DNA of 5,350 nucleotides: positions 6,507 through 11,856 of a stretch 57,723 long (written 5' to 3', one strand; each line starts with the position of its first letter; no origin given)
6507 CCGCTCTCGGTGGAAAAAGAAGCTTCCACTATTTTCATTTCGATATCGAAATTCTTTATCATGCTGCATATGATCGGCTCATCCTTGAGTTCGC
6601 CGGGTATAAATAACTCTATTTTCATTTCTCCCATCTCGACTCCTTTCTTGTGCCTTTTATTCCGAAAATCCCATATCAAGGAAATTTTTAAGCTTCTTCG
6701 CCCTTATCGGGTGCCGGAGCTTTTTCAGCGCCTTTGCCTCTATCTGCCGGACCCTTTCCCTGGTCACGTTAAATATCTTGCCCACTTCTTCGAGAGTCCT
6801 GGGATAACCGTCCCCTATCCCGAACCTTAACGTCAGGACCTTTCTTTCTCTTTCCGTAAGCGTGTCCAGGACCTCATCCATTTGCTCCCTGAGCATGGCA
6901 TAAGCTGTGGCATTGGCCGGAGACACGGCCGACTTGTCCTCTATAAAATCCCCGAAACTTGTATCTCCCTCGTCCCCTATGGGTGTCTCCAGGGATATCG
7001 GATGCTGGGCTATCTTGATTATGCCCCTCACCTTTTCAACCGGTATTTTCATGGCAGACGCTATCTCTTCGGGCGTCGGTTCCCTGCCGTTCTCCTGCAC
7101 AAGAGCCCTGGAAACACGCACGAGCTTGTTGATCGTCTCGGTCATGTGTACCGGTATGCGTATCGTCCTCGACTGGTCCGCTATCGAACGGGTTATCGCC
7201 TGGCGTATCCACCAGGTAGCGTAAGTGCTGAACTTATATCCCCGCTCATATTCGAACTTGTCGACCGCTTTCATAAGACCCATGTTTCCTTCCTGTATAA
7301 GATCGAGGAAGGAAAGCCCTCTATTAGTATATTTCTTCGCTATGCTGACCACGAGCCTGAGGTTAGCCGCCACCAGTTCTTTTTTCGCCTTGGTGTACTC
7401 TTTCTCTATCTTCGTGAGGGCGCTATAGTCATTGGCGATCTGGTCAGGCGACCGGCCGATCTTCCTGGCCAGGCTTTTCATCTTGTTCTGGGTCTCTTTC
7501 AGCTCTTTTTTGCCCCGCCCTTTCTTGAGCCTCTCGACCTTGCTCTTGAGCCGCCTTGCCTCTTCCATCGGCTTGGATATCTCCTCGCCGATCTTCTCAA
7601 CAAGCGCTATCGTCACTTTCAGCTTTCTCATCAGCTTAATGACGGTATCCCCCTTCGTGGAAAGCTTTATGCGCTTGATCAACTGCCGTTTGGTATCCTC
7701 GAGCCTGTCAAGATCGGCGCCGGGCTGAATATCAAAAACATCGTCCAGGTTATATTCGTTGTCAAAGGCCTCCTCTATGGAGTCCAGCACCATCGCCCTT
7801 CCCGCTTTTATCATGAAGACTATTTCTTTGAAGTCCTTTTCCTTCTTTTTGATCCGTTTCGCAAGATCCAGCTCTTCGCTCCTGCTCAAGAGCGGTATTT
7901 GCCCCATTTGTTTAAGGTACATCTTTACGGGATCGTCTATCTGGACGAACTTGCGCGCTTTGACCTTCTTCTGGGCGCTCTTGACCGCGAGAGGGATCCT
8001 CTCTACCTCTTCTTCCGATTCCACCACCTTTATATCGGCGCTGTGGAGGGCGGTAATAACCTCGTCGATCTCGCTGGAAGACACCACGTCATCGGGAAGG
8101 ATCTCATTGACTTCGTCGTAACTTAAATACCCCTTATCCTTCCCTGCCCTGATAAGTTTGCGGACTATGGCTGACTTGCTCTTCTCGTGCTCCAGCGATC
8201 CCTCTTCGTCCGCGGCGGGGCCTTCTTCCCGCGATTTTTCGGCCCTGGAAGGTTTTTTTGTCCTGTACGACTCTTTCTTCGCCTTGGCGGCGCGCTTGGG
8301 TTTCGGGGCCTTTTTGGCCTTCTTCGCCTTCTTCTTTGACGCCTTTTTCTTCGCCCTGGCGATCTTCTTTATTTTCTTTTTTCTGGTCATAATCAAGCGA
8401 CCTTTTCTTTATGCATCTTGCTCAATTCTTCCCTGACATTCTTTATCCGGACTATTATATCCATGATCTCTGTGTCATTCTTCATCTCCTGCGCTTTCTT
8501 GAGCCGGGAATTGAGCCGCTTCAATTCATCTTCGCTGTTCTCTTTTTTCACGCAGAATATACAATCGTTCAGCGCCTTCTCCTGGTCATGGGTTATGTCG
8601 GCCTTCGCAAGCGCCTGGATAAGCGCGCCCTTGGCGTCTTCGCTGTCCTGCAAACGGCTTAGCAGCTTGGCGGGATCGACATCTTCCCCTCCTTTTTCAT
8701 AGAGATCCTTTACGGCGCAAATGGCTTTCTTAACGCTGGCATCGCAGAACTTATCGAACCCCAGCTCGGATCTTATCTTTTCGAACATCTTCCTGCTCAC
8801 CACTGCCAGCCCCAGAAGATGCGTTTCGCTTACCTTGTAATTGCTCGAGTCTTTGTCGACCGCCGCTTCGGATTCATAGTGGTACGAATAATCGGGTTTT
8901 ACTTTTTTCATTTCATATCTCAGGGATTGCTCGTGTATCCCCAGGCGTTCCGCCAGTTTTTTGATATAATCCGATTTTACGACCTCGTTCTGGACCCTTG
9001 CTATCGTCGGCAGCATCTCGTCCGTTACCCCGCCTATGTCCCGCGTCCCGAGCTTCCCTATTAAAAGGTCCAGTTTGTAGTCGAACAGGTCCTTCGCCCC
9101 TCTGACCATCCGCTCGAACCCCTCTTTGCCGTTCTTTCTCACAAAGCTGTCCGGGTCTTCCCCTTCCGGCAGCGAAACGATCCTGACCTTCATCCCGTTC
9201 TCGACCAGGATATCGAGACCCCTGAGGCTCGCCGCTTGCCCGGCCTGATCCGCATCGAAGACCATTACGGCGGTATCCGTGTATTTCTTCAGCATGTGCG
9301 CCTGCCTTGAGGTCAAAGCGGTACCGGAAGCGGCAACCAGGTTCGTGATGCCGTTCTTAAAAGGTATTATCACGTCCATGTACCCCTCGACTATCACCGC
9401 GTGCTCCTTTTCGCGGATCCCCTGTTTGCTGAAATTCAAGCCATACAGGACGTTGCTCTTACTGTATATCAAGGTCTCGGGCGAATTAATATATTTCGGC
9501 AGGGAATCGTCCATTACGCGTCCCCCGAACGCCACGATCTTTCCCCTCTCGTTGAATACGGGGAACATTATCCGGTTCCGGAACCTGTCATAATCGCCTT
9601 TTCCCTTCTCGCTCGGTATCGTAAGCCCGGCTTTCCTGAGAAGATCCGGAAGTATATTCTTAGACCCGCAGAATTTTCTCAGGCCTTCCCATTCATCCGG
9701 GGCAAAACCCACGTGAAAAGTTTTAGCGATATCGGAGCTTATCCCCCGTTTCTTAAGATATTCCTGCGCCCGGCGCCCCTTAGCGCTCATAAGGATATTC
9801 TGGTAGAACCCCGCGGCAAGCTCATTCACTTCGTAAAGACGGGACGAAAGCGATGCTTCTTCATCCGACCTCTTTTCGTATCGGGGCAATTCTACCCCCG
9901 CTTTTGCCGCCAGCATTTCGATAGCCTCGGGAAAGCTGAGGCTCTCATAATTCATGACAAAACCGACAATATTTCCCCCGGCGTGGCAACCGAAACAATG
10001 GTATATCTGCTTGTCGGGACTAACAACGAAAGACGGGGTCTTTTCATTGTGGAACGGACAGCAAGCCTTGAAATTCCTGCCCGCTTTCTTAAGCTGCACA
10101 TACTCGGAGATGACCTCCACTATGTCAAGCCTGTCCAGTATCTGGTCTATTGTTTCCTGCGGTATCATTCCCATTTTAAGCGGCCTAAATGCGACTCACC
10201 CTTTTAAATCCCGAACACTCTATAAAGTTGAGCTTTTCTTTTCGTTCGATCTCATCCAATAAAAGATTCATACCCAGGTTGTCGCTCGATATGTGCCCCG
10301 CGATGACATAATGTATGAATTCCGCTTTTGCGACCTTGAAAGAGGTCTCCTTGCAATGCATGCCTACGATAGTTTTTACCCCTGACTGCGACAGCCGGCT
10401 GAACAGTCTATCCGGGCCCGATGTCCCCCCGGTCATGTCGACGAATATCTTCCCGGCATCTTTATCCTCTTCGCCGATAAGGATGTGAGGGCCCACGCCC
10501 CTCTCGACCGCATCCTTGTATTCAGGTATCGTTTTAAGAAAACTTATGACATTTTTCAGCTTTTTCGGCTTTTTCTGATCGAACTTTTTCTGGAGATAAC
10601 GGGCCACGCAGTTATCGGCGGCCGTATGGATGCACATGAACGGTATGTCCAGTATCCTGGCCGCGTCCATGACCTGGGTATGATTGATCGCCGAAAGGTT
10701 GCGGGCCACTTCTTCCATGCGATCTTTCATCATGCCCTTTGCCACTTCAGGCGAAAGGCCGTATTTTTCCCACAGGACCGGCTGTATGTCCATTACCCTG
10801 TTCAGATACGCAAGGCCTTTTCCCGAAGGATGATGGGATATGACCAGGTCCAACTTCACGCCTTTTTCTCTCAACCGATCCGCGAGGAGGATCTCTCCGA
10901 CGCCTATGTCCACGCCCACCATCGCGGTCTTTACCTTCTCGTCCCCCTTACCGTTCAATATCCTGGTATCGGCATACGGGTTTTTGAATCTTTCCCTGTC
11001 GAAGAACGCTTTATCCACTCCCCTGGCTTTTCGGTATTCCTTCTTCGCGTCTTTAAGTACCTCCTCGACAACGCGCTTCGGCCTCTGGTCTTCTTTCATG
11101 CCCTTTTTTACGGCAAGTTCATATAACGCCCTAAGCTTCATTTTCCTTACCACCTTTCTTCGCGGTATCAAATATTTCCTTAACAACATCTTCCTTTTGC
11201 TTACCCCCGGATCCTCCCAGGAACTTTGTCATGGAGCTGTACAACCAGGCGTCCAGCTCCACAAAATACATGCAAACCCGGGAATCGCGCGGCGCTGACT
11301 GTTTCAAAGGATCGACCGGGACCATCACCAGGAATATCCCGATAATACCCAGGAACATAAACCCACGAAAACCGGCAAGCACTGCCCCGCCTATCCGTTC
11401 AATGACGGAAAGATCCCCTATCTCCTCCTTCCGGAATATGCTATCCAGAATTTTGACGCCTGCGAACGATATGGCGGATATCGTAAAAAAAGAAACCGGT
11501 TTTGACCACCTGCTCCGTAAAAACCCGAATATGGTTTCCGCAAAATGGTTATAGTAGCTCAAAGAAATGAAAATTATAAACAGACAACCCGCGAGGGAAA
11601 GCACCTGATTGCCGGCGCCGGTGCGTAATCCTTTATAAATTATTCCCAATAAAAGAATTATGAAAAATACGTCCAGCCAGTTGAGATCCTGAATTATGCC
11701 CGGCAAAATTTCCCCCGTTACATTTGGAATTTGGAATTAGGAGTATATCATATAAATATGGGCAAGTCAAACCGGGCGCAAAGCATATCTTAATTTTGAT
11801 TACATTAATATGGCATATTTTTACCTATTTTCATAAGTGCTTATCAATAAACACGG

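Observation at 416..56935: Intergenic spacers are built from blocks of degenerate 7-nt repeats whose unit changes every few copies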

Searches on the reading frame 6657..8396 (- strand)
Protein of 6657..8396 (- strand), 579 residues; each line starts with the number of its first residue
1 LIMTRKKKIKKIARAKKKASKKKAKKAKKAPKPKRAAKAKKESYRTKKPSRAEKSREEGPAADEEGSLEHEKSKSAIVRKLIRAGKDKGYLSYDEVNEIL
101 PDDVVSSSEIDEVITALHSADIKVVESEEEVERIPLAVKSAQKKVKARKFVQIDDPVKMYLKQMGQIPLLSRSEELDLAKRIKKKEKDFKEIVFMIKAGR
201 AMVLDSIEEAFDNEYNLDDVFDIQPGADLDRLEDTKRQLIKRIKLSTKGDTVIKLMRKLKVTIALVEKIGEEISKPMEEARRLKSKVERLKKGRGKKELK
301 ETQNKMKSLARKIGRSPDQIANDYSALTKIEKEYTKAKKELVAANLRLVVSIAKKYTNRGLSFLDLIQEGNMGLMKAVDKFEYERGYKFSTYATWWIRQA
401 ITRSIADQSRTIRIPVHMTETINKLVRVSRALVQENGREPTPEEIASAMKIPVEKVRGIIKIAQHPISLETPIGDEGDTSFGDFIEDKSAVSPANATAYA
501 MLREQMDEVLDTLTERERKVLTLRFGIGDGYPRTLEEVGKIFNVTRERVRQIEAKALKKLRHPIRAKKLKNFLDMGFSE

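Call 9: search_protein_families(library=pfam, proteins=[window:6657-8396:-])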
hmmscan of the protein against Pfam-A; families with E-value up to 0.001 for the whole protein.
window:6657-8396:- (579 aa): 5 families
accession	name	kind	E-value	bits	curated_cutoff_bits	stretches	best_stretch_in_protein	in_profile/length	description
PF04539.22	Sigma70_r3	-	4.3e-29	100.9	25.3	1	420-496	1-77/78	Sigma-70 region 3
PF04542.20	Sigma70_r2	-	2.4e-24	85.3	24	1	341-411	1-71/71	Sigma-70 region 2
PF04545.22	Sigma70_r4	-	8.8e-22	76.8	24.1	1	509-562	1-50/50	Sigma-70, region 4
PF03979.19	Sigma70_r1_1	-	1.2e-18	67.3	22.5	1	74-139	3-67/81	Sigma-70 factor, region 1.1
PF00140.25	Sigma70_r1_2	-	1.1e-12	48.1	22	1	155-185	1-31/34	Sigma-70 factor, region 1.2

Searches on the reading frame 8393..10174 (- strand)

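Call 9: search_protein_families(library=pfam, proteins=[window:8393-10174:-])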
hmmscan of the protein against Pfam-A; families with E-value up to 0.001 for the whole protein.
window:8393-10174:- (593 aa): 7 families
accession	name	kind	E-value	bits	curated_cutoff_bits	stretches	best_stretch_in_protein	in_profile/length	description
PF08275.17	DNAG_N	-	4.9e-41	140.2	26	1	123-248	1-126/128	DNA primase catalytic core, N-terminal domain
PF01807.25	Zn_ribbon_DnaG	-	3.1e-40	136.4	24.9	1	5-98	2-95/98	CHC2 zinc finger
PF13155.12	Toprim_2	-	4.7e-20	72.2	22.1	1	260-344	1-87/88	Toprim-like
PF13662.12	Toprim_4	-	1.2e-14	54.7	25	1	258-333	2-84/85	Toprim domain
PF01751.28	Toprim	-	2.6e-07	31.1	23.1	1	259-333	2-94/96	Toprim domain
PF13362.12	Toprim_3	-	6.1e-07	30.2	27.2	1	259-351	2-95/95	Toprim domain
PF10410.14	DnaB_bind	-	1.4e-06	28.9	20.6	1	384-415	24-55/56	DnaB-helicase binding domain of primase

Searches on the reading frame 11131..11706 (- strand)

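Call 53: search_protein_families(library=pfam, proteins=[window:11131-11706:-], max_evalue=0.00001)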
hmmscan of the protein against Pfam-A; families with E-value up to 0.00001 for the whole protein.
window:11131-11706:- (191 aa): 1 family
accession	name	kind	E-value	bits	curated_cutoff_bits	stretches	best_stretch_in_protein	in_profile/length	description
PF02674.22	Colicin_V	-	2e-15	57.5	29.3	1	11-150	1-141/144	Colicin V production protein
